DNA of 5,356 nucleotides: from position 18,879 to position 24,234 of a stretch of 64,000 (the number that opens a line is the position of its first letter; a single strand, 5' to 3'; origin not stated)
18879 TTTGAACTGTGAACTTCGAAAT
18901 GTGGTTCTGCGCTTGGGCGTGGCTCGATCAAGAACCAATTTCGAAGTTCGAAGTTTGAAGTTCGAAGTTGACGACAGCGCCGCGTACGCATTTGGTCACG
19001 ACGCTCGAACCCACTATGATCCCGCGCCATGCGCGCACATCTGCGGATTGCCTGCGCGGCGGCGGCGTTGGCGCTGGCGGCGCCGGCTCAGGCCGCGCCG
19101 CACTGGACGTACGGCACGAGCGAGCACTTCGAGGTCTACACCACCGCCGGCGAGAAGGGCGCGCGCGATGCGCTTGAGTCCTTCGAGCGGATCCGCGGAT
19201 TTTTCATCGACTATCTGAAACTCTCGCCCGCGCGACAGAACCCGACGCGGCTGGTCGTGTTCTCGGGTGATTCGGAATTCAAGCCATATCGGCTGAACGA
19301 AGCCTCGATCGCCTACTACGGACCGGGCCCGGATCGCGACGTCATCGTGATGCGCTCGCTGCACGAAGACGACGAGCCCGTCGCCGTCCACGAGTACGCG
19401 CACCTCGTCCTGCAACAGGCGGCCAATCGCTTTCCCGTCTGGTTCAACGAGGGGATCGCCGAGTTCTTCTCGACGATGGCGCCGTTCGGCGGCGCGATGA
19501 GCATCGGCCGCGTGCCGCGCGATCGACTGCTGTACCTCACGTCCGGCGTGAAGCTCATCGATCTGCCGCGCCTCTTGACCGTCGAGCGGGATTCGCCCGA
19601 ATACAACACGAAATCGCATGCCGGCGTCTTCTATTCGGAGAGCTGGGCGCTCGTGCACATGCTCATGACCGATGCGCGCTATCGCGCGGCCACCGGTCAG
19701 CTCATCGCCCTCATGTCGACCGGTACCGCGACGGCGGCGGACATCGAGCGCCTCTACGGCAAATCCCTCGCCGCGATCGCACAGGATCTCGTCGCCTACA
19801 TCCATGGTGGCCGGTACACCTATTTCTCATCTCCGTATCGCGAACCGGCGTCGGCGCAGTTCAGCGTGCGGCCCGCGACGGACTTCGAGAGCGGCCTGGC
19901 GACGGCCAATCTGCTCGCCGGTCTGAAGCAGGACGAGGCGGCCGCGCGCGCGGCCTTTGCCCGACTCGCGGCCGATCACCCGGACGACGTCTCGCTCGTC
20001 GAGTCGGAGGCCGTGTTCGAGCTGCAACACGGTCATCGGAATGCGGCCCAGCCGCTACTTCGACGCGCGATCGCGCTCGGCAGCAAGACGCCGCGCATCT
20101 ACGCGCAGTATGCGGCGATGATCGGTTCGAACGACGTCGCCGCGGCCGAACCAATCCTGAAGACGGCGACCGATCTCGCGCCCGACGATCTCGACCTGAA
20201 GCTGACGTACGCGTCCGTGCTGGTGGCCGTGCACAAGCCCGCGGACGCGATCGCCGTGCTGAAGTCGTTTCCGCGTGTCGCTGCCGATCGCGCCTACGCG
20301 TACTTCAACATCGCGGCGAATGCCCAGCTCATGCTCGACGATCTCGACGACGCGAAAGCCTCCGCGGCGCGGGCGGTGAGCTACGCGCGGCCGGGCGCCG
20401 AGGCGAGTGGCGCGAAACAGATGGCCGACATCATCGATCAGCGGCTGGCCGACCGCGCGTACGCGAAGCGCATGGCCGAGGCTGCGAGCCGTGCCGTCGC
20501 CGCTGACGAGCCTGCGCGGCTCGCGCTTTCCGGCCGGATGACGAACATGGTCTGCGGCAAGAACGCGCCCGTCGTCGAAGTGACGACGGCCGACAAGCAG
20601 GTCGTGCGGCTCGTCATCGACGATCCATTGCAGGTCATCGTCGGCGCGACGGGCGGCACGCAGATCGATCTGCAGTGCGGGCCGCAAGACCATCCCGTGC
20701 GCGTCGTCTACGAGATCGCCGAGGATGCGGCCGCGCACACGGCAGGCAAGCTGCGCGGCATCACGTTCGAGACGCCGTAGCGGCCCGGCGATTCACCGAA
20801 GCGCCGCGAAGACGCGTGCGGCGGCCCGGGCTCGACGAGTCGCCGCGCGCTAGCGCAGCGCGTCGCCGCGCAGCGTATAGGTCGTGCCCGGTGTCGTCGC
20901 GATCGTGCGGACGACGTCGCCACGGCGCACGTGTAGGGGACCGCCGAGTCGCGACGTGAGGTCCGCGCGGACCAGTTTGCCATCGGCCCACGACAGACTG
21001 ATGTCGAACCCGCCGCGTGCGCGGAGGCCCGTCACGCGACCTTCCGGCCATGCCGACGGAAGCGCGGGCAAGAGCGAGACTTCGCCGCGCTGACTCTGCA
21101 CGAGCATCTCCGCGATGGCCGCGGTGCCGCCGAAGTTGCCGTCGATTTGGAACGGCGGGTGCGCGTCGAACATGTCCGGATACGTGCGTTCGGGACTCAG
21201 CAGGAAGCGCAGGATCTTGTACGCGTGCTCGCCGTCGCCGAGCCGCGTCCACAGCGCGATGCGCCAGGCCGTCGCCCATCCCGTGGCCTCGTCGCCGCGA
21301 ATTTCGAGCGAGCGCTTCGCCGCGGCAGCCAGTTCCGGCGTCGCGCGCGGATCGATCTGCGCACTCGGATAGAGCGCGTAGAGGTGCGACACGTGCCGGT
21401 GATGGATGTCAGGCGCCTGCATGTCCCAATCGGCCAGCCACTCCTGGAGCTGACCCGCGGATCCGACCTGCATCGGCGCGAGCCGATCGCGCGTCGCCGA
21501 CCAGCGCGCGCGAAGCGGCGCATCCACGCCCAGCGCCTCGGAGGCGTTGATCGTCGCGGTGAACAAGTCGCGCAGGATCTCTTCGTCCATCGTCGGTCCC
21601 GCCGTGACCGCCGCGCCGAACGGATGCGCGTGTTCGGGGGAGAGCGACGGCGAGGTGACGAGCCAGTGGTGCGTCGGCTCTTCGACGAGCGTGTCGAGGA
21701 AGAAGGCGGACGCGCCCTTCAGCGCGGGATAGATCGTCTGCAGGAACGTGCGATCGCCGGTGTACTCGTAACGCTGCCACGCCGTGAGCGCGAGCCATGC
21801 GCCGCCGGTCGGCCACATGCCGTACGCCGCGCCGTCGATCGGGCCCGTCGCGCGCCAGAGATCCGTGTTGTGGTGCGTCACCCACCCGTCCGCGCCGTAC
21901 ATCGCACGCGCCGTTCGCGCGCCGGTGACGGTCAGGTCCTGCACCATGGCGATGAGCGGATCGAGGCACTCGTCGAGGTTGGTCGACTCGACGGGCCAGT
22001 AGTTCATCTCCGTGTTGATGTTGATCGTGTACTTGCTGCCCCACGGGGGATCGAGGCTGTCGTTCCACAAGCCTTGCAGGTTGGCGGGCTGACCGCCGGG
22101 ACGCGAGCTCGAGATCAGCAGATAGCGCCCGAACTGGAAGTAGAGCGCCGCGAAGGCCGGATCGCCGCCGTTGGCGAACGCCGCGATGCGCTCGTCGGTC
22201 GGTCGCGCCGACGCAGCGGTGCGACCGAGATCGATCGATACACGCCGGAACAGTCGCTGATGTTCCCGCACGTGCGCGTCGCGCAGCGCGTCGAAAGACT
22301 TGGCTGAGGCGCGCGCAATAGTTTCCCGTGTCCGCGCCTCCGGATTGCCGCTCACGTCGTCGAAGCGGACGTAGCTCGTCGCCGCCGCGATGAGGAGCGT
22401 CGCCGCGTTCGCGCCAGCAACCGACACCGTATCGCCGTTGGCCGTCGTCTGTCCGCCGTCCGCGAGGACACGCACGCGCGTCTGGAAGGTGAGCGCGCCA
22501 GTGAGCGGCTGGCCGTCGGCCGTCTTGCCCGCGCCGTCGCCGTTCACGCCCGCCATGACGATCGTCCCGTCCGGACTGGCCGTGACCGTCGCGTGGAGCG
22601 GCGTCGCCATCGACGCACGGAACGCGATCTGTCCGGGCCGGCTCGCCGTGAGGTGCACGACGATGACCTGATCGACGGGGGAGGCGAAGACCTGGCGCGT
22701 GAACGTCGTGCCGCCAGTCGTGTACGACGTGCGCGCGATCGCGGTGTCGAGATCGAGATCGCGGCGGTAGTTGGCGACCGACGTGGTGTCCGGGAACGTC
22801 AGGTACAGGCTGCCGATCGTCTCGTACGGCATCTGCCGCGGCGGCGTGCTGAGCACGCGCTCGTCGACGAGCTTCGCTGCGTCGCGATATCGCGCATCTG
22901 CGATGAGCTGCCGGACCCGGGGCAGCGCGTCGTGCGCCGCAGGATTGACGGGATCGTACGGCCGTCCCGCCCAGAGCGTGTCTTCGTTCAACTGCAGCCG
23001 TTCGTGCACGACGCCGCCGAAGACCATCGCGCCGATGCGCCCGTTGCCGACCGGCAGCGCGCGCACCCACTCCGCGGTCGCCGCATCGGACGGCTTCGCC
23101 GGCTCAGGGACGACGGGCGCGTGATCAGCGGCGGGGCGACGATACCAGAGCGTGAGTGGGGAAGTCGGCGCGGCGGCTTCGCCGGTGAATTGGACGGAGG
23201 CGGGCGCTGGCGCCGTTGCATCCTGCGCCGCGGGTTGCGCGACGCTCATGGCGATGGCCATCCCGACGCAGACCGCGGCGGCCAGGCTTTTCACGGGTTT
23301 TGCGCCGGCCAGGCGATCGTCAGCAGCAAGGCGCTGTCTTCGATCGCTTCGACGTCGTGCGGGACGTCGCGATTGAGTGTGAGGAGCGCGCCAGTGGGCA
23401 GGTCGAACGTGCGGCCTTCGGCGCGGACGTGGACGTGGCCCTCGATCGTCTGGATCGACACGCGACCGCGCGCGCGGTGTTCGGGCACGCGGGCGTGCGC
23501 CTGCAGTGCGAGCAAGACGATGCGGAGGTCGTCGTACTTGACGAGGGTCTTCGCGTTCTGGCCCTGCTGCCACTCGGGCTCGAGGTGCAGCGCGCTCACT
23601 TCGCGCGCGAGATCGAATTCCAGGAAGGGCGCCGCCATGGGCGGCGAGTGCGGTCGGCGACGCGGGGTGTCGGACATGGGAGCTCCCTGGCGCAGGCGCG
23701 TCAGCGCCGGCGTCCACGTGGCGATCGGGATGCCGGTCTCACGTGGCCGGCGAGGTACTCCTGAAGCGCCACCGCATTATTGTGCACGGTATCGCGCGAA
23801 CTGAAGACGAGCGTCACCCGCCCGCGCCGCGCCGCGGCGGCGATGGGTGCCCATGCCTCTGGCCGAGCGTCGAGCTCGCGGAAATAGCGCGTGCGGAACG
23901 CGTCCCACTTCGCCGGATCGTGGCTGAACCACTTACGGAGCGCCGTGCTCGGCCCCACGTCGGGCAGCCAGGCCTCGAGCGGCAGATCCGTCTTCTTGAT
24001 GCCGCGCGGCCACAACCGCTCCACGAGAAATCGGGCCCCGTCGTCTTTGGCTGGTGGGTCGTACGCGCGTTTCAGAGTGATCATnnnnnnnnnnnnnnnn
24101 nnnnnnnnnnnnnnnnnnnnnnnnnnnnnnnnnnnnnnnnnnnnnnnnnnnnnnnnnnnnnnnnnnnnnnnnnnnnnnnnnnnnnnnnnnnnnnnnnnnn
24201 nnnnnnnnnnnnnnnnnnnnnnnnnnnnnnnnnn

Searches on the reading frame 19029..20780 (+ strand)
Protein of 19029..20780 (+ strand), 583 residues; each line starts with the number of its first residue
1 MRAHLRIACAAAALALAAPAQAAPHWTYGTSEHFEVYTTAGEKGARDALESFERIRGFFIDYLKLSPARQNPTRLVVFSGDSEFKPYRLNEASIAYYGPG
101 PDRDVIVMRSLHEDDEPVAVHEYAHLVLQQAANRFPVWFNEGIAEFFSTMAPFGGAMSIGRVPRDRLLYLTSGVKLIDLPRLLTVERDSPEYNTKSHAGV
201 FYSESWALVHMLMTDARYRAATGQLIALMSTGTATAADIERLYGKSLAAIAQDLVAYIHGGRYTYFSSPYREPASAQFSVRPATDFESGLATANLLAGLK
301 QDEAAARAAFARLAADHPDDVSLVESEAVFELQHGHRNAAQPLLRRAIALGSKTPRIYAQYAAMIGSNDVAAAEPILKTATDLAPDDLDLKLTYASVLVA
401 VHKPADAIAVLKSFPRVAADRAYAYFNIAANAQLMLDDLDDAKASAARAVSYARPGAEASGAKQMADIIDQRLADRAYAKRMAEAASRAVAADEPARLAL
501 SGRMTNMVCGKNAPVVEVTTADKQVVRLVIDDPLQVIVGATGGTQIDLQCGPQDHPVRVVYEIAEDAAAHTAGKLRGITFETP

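Call 69: search_protein_families(library=pfam, proteins=[window:19029-20780:+])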
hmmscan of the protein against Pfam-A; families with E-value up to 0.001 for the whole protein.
window:19029-20780:+ (583 aa): 3 families
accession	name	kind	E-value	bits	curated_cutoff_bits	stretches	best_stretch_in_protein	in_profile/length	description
PF07607.17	DUF1570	-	9.6e-07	29.6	22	1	119-217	9-112/129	Protein of unknown function (DUF1570)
PF14559.12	TPR_19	-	1.1e-06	29.3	25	1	366-424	3-62/68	Tetratricopeptide repeat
PF23914.1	TPR_CcmH_CycH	-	0.0009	19.5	42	0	367-414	63-113/158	Cytochrome c-type biogenesis protein H TPR domain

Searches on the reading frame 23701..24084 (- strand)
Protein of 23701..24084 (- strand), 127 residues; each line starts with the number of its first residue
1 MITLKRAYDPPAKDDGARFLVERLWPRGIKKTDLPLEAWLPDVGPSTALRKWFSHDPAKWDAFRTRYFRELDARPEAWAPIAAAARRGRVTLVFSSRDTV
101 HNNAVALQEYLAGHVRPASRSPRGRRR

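Call 11: search_protein_families(library=pfam, proteins=[window:23701-24084:-])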
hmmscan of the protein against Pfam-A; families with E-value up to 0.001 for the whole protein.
window:23701-24084:- (127 aa): 3 families
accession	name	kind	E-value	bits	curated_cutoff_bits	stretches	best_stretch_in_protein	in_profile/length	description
PF22752.1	DUF488-N3i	-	2.4e-41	141.8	27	1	1-114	1-114/131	Inactive DUF488-N3 subclade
PF04343.18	DUF488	-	9.4e-31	107.4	22.2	1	4-111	2-121/121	Domain of unknown function DUF488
PF22751.1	DUF488-N3a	-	8.9e-21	74.8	27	1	2-112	1-115/118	Active DUF488-N3 subclade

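Call 20: find_encoding_contigs(protein=window:23701-24084:-, flank=10000, max_places=10)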
Protein window:23701-24084:- (127 aa): 2 contigs read that carry it; 2 places shown.
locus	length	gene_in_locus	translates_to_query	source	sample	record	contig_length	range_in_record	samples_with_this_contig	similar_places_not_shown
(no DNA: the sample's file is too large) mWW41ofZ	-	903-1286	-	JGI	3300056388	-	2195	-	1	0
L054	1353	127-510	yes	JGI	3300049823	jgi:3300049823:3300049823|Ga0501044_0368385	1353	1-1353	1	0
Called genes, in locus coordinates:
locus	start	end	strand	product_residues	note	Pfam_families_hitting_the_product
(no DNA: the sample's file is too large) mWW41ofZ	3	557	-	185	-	?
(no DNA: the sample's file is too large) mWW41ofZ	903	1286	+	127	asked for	PF04343:DUF488, PF22751:DUF488-N3a, PF22752:DUF488-N3i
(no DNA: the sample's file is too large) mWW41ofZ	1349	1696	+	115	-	PF02311:AraC_binding (weak)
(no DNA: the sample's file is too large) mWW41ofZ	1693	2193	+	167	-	?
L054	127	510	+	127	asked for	PF04343:DUF488, PF22751:DUF488-N3a, PF22752:DUF488-N3i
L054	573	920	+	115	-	PF02311:AraC_binding (weak)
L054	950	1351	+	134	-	?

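Call 54: find_homologous_proteins(query=window:23701-24084:-, max_evalue=1e-20)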
Query window:23701-24084:- (127 aa): 7905 proteins with E <= 1e-20 among 8000 candidates; the best 120 are listed.
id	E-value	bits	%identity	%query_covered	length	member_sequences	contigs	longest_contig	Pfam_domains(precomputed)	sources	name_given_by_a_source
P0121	1.8e-78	279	98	100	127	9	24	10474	PF22752.2,PF04343.19,PF22751.2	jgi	jgi:uncharacterized protein YeaO (DUF488 family)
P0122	2.8e-69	249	88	100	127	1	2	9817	PF22752.2,PF04343.19,PF22751.2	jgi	jgi:uncharacterized protein YeaO (DUF488 family)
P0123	2.8e-68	246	89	91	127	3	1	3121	PF22752.2,PF04343.19,PF22751.2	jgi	jgi:uncharacterized protein YeaO (DUF488 family)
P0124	1.2e-67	244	87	100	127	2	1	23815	PF22752.2,PF04343.19,PF22751.2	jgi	jgi:uncharacterized protein YeaO (DUF488 family)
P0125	3.6e-63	230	82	91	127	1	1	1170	PF22752.2,PF04343.19,PF22751.2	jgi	jgi:uncharacterized protein YeaO (DUF488 family)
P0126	2.7e-54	201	76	91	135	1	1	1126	PF22752.2,PF04343.19,PF22751.2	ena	-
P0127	1.2e-53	199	74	91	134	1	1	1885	PF22752.2,PF04343.19,PF22751.2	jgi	jgi:uncharacterized protein YeaO (DUF488 family)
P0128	3.3e-53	197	75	91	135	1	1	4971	PF22752.2,PF04343.19,PF22751.2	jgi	-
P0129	3.8e-53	197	72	91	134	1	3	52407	PF22752.2,PF04343.19,PF22751.2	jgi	jgi:uncharacterized protein YeaO (DUF488 family)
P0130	4.1e-53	197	72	97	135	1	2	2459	PF22752.2,PF04343.19,PF22751.2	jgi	jgi:uncharacterized protein YeaO (DUF488 family)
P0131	8.9e-53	196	74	91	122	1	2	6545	PF22752.2,PF04343.19,PF22751.2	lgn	-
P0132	1.0e-52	196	75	94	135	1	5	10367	PF22752.2,PF04343.19,PF22751.2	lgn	-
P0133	1.0e-52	196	69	100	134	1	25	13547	PF22752.2,PF04343.19,PF22751.2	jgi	jgi:uncharacterized protein YeaO (DUF488 family)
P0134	1.2e-52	196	72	97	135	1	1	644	PF22752.2,PF04343.19,PF22751.2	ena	-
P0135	1.2e-52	196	73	94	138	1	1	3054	PF22752.2,PF04343.19,PF22751.2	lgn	-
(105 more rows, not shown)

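Call 55: find_encoding_contigs(protein=P0121, flank=2000, max_places=8)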
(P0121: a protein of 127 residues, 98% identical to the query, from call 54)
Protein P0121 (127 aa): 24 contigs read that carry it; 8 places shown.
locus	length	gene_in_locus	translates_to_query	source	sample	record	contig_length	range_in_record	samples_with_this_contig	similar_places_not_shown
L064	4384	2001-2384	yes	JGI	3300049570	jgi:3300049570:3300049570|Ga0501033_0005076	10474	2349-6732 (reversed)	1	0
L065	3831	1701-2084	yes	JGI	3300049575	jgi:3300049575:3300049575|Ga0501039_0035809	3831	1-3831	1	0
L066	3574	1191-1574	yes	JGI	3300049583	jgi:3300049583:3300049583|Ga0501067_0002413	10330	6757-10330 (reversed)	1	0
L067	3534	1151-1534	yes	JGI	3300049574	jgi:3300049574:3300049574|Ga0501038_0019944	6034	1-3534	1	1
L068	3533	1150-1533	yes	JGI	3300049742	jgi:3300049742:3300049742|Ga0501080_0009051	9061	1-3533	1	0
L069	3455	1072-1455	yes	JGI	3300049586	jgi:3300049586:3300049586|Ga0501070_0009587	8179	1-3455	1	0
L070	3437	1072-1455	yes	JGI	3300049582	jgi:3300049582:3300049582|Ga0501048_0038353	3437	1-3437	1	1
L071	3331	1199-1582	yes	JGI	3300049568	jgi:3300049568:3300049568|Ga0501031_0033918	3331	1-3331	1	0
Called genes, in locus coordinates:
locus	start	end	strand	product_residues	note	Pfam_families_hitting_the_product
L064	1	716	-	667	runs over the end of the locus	PF00034:Cytochrom_C, PF13442:Cytochrome_CBB3, PF13570:Beta-prop_ACSF4 (faint), PF13360:PQQ_2, PF01011:PQQ, PF13360:PQQ_2 (weak)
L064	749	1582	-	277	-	PF06439:3keto-disac_hyd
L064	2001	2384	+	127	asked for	PF04343:DUF488, PF22751:DUF488-N3a, PF22752:DUF488-N3i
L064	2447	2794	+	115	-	PF02311:AraC_binding (weak)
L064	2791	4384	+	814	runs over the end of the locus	PF14498:Glyco_hyd_65N_2, PF22124:Glyco_hydro_95_cat, PF21307:Glyco_hydro_95_C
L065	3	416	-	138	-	?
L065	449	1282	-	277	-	PF06439:3keto-disac_hyd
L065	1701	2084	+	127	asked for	PF04343:DUF488, PF22751:DUF488-N3a, PF22752:DUF488-N3i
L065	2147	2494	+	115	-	PF02311:AraC_binding (weak)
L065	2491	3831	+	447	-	?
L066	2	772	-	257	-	?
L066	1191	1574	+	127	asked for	PF04343:DUF488, PF22751:DUF488-N3a, PF22752:DUF488-N3i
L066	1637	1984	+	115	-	PF02311:AraC_binding (weak)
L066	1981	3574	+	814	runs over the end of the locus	PF14498:Glyco_hyd_65N_2, PF22124:Glyco_hydro_95_cat, PF21307:Glyco_hydro_95_C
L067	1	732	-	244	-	?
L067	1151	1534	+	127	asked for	PF04343:DUF488, PF22751:DUF488-N3a, PF22752:DUF488-N3i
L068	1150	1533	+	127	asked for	PF04343:DUF488, PF22751:DUF488-N3a, PF22752:DUF488-N3i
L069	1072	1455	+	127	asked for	PF04343:DUF488, PF22751:DUF488-N3a, PF22752:DUF488-N3i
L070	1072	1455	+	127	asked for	PF04343:DUF488, PF22751:DUF488-N3a, PF22752:DUF488-N3i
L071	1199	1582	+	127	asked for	PF04343:DUF488, PF22751:DUF488-N3a, PF22752:DUF488-N3i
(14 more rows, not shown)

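Call 56: find_encoding_contigs(protein=P0122, flank=2000, max_places=3)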
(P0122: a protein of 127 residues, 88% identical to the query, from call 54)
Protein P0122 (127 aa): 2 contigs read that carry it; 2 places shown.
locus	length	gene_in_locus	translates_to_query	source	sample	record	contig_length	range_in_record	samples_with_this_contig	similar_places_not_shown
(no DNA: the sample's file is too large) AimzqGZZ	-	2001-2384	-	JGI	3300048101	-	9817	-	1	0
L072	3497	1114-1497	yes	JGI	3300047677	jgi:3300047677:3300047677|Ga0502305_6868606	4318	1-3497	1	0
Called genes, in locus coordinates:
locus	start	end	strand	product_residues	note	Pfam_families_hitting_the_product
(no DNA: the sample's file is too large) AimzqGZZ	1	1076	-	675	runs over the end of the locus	PF00034:Cytochrom_C (weak), PF13442:Cytochrome_CBB3, PF13360:PQQ_2, PF01011:PQQ, PF13570:Beta-prop_ACSF4 (faint), PF01011:PQQ (weak), PF13360:PQQ_2 (weak)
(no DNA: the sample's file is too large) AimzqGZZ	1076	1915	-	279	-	PF06439:3keto-disac_hyd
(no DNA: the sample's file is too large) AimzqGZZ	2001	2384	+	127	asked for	PF04343:DUF488, PF22751:DUF488-N3a, PF22752:DUF488-N3i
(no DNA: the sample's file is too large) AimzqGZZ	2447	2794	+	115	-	PF02311:AraC_binding (weak)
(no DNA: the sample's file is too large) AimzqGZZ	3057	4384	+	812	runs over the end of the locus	PF14498:Glyco_hyd_65N_2, PF22124:Glyco_hydro_95_cat, PF21307:Glyco_hydro_95_C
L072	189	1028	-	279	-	PF06439:3keto-disac_hyd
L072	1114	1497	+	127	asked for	PF04343:DUF488, PF22751:DUF488-N3a, PF22752:DUF488-N3i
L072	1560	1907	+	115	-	PF02311:AraC_binding (weak)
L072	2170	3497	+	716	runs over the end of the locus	?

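Call 57: find_encoding_contigs(protein=P0123, flank=2000, max_places=3)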
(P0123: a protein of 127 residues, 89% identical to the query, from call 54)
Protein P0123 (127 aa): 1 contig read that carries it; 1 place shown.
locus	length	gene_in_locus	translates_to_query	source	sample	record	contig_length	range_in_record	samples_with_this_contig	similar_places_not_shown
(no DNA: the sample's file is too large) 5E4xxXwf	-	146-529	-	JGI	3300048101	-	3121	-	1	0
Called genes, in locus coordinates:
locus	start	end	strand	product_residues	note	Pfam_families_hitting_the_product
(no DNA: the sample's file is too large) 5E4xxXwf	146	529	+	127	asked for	PF04343:DUF488, PF22751:DUF488-N3a, PF22752:DUF488-N3i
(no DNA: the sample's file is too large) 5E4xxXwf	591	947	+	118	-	PF02311:AraC_binding (weak)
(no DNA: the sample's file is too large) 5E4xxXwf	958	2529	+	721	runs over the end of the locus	?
